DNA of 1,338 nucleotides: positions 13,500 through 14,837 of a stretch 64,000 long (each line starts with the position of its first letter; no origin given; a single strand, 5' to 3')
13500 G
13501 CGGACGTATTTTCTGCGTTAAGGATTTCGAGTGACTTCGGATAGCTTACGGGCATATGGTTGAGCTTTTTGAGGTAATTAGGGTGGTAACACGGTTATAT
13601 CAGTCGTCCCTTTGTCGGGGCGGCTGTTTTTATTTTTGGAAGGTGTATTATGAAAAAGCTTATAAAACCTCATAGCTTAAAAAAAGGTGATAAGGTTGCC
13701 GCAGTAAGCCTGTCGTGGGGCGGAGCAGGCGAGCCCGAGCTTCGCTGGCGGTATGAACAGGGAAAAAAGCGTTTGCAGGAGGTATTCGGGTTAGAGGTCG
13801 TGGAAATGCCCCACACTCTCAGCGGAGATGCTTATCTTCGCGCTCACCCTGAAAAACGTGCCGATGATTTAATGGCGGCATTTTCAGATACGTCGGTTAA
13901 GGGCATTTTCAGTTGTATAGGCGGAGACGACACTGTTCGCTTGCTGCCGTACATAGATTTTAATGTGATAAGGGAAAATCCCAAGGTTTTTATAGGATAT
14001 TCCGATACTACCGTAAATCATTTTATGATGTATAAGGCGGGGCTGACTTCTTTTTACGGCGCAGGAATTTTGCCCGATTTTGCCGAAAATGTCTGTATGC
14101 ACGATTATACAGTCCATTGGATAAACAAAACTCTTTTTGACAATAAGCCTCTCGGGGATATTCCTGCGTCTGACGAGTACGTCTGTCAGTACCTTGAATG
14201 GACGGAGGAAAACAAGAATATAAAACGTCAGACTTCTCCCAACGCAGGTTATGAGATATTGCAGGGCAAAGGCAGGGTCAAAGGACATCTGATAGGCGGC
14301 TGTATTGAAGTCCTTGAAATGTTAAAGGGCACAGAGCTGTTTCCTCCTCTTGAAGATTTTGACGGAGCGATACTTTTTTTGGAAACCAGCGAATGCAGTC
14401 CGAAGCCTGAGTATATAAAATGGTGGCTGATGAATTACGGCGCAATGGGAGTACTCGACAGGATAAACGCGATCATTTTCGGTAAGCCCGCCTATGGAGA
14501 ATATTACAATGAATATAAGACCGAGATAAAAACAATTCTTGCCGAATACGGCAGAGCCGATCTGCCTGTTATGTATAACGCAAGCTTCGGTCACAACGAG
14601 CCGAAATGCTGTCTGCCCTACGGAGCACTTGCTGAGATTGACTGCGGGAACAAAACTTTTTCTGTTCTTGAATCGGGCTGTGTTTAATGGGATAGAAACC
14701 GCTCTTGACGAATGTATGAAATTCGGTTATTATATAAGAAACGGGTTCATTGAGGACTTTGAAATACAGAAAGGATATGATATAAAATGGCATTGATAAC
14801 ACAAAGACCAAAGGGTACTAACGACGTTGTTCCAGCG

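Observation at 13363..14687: Asp-type T-box riboswitch whose first regulated gene is an S66 (MccF/LdcA-family) peptidase, not a synthetase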

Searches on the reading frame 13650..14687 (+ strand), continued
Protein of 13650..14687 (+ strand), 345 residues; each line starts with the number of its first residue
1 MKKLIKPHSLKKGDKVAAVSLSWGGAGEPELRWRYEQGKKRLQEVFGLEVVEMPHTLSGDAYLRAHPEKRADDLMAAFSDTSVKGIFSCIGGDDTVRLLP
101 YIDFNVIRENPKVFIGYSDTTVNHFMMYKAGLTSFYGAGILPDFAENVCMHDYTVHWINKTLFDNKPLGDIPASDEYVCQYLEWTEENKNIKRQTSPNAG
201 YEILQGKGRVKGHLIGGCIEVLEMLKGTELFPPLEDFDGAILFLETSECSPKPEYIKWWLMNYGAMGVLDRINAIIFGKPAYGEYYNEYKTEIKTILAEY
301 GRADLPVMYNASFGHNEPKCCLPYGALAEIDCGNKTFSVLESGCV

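Call 75: search_protein_families(library=pfam, alignment_id=A8, max_evalue=0.00001)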
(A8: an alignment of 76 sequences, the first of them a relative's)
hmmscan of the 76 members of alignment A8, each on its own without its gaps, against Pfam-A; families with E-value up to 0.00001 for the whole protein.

A. member 1, L002:6040-6552:+ (170 aa): 5 families
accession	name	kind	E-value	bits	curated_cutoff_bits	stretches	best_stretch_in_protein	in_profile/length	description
PF00583.31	Acetyltransf_1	-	1.7e-20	73.9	20.7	1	41-146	14-116/116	Acetyltransferase (GNAT) family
PF13508.13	Acetyltransf_7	-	2.1e-11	44.5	27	1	68-146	10-82/84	Acetyltransferase (GNAT) domain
PF13302.13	Acetyltransf_3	-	9e-09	36.6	25.4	1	37-146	34-137/138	Acetyltransferase (GNAT) domain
PF13673.13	Acetyltransf_10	-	2.2e-08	34.5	23.6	1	38-148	8-109/128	Acetyltransferase (GNAT) domain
PF08445.16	FR47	-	3.5e-08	33.8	22.1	1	88-148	20-79/86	FR47-like protein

B. families by the number of members that match (of 76 scanned): 84 families (the first 25 are shown)
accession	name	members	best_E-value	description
PF00583.31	Acetyltransf_1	6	1.7e-20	Acetyltransferase (GNAT) family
PF13508.13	Acetyltransf_7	5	3.6e-13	Acetyltransferase (GNAT) domain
PF13673.13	Acetyltransf_10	4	5.2e-15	Acetyltransferase (GNAT) domain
PF01966.28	HD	4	1.8e-09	HD domain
PF07690.21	MFS_1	3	1.7e-55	Major Facilitator Superfamily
PF08443.16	RimK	3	4.6e-24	RimK-like ATP-grasp domain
PF02955.21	GSH-S_ATP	3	1.7e-11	Prokaryotic glutathione synthetase, ATP-grasp domain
PF02655.19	ATP-grasp_3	3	2.3e-08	ATP-grasp domain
PF08445.16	FR47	3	3.5e-08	FR47-like protein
PF01048.26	PNP_UDP_1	2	2.9e-40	Phosphorylase superfamily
PF04294.18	VanW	2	7e-40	VanW like protein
PF01546.33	Peptidase_M20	2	3.3e-36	Peptidase family M20/M25/M40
PF00293.34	NUDIX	2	2e-23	NUDIX domain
PF02872.23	5_nucleotid_C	2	7e-18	5'-nucleotidase, C-terminal domain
PF13302.13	Acetyltransf_3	2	7.1e-13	Acetyltransferase (GNAT) domain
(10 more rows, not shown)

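Call 85: search_protein_families(library=pfam, max_evalue=0.00001, proteins=[L077:4533-5804:+, L031:4738-6183:+, L031:6489-6773:+, L062:4984-6375:+, L050:5526-6731:+, L050:4841-5299:-])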
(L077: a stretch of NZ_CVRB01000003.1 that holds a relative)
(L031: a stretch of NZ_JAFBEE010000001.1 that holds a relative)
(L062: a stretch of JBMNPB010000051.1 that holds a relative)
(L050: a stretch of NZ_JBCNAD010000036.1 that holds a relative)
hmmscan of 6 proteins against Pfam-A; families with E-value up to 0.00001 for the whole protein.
L077:4533-5804:+ (423 aa): 2 families
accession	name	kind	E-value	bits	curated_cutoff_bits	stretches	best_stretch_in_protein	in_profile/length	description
PF00291.31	PALP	-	1.5e-75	254.7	35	1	25-317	2-295/295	Pyridoxal-phosphate dependent enzyme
PF00585.24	Thr_dehydrat_C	-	6.4e-28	96.9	27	1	330-421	1-90/91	C-terminal regulatory domain of Threonine dehydratase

L031:4738-6183:+ (481 aa): 2 families
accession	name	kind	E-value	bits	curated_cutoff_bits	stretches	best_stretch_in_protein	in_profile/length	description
PF00152.25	tRNA-synt_2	-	4.8e-69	233.2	25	1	140-475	9-307/308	tRNA synthetases class II (D, K and N)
PF01336.31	tRNA_anti-codon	-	2.2e-12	47.2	27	1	39-116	1-74/75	OB-fold nucleic acid binding domain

L031:6489-6773:+ (94 aa): 0 families

L062:4984-6375:+ (463 aa): 2 families
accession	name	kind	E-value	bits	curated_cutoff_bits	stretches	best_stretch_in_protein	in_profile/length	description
PF00587.30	tRNA-synt_2b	-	2.5e-42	145.4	29.3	1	262-438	8-179/179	tRNA synthetase class II core domain (G, H, P, S and T)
PF02403.27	Seryl_tRNA_N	-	1.2e-28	99.9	28.2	1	41-147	1-108/108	Seryl-tRNA synthetase N-terminal domain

L050:5526-6731:+ (401 aa): 1 family
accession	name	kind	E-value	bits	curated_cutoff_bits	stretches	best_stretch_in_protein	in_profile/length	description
PF00067.27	p450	-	2.8e-49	168.6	22.8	1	20-369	22-432/462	Cytochrome P450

L050:4841-5299:- (152 aa): 4 families
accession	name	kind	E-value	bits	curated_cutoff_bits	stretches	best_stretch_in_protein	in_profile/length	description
PF00583.31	Acetyltransf_1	-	6.4e-14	52.7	20.7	1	38-117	31-116/116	Acetyltransferase (GNAT) family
PF13508.13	Acetyltransf_7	-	2.4e-13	50.7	27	1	41-118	3-83/84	Acetyltransferase (GNAT) domain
PF13673.13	Acetyltransf_10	-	3.5e-10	40.4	23.6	1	34-123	24-113/128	Acetyltransferase (GNAT) domain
PF23209.2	IDM1_C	-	1.5e-06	28.7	33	1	39-127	29-122/140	Increased DNA methylation 1, C-terminal domain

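Call 87: search_protein_families(library=ncbifam, max_evalue=1e-10, proteins=[L031:4738-6183:+])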
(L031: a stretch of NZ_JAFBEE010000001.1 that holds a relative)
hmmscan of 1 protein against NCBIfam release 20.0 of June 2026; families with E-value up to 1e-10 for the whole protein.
L031:4738-6183:+ (481 aa): 15 families
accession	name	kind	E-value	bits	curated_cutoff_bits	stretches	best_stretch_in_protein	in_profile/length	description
NF003037.0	PRK03932.1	equivalog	3.2e-209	695.5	414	1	19-481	2-451/451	asparagine--tRNA ligase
TIGR00457.1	asnS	equivalog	2.8e-193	642.8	342.6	1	25-481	6-455/455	asparagine--tRNA ligase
NF003483.0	PRK05159.1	equivalog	6e-83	279.1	353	2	212-475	176-432/438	aspartate--tRNA(Asn) ligase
TIGR00458.1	aspS_nondisc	equivalog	2.1e-63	214.8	368.4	1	36-476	12-423/428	aspartate--tRNA(Asn) ligase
NF005052.0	PRK06462.1-1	equivalog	1.8e-42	145.7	368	1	209-475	87-346/353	asparagine synthetase A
TIGR00459.1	aspS_bact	equivalog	1.6e-37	129.2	373.85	2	31-295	11-263/586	aspartate--tRNA ligase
NF001750.0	PRK00476.1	equivalog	1.4e-34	119.3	443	2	31-190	13-181/590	aspartate--tRNA ligase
NF001756.1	PRK00484.1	subfamily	3.3e-34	118.4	468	1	238-474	237-484/488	lysine--tRNA ligase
NF005054.0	PRK06462.1-4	equivalog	1.2e-29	103.4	309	1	199-474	59-310/318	asparagine synthetase A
TIGR00499.1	lysS_bact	equivalog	1.4e-27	96.5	427.6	1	28-474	45-491/496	lysine--tRNA ligase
NF005055.0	PRK06462.1-5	equivalog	1.5e-26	93.4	389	1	124-475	2-334/341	asparagine synthetase A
NF005053.0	PRK06462.1-3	equivalog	5.1e-21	75.5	322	1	219-469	17-261/274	asparagine synthetase A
NF009101.0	PRK12445.1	subfamily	2.6e-15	55.9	1026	1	34-474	63-500/505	lysine--tRNA ligase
NF002821.0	PRK02983.1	equivalog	7.9e-14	50.6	742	0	240-474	848-1097/1102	bifunctional lysylphosphatidylglycerol synthetase/lysine--tRNA ligase LysX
TIGR00462.1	genX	equivalog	6.2e-11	42.3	286.9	0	156-472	4-304/304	EF-P lysine aminoacylase EpmA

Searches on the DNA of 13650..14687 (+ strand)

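Call 31: search_rna_families(sources=[L001, L082, L084, L085, L087, L089, L125, L128, L130, L131, L132, L133, L159, L160], threshold=gathering)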
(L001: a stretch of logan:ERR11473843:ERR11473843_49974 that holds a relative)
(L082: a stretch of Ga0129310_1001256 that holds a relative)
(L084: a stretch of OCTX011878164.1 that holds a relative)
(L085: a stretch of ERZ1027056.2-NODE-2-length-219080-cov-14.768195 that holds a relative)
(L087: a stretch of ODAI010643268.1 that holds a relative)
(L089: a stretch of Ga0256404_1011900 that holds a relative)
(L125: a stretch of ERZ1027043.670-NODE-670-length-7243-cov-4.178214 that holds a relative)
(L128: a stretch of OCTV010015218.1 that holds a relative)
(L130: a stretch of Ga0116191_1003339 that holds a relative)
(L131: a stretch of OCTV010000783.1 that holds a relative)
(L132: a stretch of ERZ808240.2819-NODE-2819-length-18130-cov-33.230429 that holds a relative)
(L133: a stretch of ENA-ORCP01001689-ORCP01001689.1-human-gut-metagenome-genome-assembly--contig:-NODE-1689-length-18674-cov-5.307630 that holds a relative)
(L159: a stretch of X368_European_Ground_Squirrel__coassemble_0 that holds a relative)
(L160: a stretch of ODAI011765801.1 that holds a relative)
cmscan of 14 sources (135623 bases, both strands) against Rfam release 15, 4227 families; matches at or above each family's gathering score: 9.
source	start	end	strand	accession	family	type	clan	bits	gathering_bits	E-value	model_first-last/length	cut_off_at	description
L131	5297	5509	+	RF00230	T-box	Cis-reg; leader;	-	122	93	3.5e-26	1-219/219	no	T-box leader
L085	4969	5177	+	RF00230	T-box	Cis-reg; leader;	-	119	93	2.1e-25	1-219/219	no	T-box leader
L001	3652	3870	+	RF00230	T-box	Cis-reg; leader;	-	118.6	93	2.5e-25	1-219/219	no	T-box leader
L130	5232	5441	+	RF00230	T-box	Cis-reg; leader;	-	115.9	93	1.3e-24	1-219/219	no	T-box leader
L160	3934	4141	+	RF00230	T-box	Cis-reg; leader;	-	110.4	93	3.4e-23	1-219/219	no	T-box leader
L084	5667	5881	+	RF00230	T-box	Cis-reg; leader;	-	110.3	93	3.5e-23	1-219/219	no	T-box leader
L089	2429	2643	+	RF00230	T-box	Cis-reg; leader;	-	108.3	93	1.2e-22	1-219/219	no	T-box leader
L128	33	240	+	RF00230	T-box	Cis-reg; leader;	-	107.2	93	2.3e-22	1-219/219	no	T-box leader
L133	5754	5955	+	RF00230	T-box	Cis-reg; leader;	-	98.3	93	4.4e-20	1-219/219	no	T-box leader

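Call 84: search_rna_families(sources=[L077, L031, L062, L050], threshold=gathering, show_alignments=4)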
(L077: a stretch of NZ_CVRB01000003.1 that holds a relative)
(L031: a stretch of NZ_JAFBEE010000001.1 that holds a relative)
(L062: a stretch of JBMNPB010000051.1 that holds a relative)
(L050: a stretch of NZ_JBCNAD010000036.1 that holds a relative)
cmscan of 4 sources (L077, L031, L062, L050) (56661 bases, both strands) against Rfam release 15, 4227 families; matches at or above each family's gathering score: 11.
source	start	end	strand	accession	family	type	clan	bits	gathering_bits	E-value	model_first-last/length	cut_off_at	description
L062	7795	8060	+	RF01854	Bacteria_large_SRP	Gene;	CL00003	198.4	60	2.1e-33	1-256/256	no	Bacterial large signal recognition particle RNA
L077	4210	4462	+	RF00230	T-box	Cis-reg; leader;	-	141.5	93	1.4e-31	1-219/219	no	T-box leader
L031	4471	4737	+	RF00230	T-box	Cis-reg; leader;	-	106.5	93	1.4e-22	1-219/219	no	T-box leader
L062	6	120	+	RF00001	5S_rRNA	Gene; rRNA;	CL00113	101.1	38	5.4e-21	1-120/120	no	5S ribosomal RNA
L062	4840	5049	+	RF00230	T-box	Cis-reg; leader;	-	93.9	93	2.5e-19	1-219/219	no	T-box leader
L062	6750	6823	+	RF00005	tRNA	Gene; tRNA;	CL00001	66.4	29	2.6e-12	1-71/71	no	tRNA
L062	7400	7491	+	RF00005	tRNA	Gene; tRNA;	CL00001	63.1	29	2.2e-11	1-71/71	no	tRNA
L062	6647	6738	+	RF00005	tRNA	Gene; tRNA;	CL00001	62.4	29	3.4e-11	1-71/71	no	tRNA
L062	6452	6535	+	RF00005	tRNA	Gene; tRNA;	CL00001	60.5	29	1.2e-10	1-71/71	no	tRNA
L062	6835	6907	+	RF00005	tRNA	Gene; tRNA;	CL00001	55.7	29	2.4e-09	1-71/71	no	tRNA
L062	7529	7615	+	RF00005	tRNA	Gene; tRNA;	CL00001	53.3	29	1.1e-08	1-71/71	no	tRNA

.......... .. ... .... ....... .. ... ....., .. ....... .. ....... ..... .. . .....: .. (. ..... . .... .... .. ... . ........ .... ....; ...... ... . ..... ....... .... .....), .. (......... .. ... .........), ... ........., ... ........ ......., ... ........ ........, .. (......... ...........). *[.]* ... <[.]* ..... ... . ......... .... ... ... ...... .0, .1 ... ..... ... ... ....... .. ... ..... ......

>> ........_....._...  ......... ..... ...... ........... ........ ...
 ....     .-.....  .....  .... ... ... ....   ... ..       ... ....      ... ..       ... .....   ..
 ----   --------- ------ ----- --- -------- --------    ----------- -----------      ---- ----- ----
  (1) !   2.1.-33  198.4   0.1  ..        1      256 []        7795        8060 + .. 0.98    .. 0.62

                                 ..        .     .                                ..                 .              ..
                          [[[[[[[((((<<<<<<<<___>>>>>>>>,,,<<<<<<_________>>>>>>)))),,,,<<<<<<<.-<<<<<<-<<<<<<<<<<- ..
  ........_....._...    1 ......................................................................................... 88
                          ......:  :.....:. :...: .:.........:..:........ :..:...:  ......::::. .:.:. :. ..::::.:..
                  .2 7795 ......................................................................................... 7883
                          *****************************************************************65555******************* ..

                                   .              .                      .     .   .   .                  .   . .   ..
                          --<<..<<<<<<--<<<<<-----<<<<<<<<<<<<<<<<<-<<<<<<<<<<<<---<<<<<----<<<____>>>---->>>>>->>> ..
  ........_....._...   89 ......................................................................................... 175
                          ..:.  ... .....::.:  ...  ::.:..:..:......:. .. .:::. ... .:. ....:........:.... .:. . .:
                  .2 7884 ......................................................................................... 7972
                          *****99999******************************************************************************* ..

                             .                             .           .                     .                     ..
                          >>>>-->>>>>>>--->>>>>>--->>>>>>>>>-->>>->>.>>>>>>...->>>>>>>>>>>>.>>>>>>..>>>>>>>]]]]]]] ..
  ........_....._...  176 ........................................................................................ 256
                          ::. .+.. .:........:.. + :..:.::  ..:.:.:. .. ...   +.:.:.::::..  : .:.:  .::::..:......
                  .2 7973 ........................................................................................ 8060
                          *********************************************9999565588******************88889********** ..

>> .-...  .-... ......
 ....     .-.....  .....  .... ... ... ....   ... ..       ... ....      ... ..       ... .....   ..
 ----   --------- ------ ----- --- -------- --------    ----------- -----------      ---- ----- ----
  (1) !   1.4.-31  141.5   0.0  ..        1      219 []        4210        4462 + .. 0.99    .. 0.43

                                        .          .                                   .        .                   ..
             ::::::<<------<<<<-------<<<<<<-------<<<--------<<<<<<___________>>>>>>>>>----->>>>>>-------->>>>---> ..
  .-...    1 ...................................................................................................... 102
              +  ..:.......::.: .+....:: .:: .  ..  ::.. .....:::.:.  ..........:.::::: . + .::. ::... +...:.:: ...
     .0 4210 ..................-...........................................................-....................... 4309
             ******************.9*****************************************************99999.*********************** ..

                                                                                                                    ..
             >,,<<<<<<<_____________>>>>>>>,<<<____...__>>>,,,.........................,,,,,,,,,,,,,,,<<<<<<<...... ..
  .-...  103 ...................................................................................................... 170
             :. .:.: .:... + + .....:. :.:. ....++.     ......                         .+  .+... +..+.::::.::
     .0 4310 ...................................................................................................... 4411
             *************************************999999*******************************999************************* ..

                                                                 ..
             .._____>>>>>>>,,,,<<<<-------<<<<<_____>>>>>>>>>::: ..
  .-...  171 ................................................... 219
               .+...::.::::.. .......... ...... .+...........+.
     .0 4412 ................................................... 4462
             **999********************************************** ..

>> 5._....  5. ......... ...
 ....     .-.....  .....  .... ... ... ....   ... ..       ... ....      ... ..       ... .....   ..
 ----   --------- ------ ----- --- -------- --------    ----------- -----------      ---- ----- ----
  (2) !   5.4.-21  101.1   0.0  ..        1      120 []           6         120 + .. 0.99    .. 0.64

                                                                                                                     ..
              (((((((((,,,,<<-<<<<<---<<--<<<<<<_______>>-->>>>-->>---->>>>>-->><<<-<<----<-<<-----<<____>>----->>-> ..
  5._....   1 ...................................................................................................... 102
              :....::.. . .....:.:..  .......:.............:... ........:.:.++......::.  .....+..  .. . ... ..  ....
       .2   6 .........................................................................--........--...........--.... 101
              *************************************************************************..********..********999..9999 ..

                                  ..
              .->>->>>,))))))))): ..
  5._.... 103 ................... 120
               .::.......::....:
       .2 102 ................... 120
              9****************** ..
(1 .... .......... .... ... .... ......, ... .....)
